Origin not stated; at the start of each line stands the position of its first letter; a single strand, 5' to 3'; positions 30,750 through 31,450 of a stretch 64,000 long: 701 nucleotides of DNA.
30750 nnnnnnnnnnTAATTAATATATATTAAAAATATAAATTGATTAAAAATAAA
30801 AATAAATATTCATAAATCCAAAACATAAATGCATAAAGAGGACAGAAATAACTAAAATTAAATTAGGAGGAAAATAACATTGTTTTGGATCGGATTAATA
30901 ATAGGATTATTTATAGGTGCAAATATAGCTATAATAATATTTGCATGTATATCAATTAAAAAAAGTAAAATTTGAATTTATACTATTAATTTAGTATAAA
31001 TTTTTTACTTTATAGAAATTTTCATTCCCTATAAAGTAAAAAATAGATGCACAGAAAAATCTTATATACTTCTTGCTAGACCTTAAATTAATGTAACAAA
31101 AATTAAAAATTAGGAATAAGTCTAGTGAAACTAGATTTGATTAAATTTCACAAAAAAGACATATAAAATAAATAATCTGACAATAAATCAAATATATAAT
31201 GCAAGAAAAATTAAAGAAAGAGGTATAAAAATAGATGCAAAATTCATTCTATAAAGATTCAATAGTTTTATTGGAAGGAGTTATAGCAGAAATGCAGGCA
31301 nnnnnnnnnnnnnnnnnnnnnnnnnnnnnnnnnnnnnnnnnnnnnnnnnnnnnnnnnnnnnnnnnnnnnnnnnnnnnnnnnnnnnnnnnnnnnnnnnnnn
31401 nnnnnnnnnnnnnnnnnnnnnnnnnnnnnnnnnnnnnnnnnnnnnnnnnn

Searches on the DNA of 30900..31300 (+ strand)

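Call 9: search_rna_families(source=window, start=30900, end=31300, threshold=evalue, max_evalue=10, show_alignments=3)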
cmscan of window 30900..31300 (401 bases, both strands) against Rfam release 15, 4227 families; matches with E-value up to 10: 3.
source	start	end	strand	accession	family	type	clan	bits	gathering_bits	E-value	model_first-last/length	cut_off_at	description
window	30998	31046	-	RF04239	mir-4679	Gene; miRNA;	-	21.6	88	0.12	1-75/75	no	mir-4679 microRNA precursor family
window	30998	31046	+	RF04239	mir-4679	Gene; miRNA;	-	17.6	88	1.2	1-75/75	no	mir-4679 microRNA precursor family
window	30918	30945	-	RF00650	mir-153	Gene; miRNA;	-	14.7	54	7.2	23-50/73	no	mir-153 microRNA precursor family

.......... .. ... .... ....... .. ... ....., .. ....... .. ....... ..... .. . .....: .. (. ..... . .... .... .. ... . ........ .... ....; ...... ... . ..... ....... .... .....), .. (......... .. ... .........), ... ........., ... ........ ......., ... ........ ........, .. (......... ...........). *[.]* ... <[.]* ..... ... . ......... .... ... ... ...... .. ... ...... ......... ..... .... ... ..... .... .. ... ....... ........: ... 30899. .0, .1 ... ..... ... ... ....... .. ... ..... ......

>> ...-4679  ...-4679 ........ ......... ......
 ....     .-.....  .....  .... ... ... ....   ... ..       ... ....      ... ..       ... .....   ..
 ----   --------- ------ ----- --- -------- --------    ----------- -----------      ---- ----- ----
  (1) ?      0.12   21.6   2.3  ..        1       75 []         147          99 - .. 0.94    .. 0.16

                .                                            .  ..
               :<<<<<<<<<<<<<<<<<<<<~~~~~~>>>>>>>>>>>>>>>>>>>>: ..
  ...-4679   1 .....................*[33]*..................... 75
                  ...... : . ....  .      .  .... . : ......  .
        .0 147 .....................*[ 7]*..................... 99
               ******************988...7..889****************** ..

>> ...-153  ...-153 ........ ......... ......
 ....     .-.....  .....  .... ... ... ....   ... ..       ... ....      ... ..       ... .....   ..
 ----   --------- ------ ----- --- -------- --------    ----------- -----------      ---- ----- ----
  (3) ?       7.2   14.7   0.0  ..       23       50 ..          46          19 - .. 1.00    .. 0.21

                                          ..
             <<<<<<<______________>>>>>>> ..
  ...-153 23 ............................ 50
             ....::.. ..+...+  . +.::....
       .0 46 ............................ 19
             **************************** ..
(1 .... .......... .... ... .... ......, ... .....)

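Call 19: search_dna_similar(query=window:30995-31150:+, collection=phages, mode=distant, max_evalue=0.01)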
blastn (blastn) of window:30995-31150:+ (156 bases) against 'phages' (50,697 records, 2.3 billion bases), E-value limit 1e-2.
No match.

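Call 20: search_dna_similar(query=window:30995-31150:+, collection=plasmids, mode=distant, max_evalue=0.01)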
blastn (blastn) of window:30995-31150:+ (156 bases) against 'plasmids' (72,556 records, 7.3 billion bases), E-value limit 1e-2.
No match.
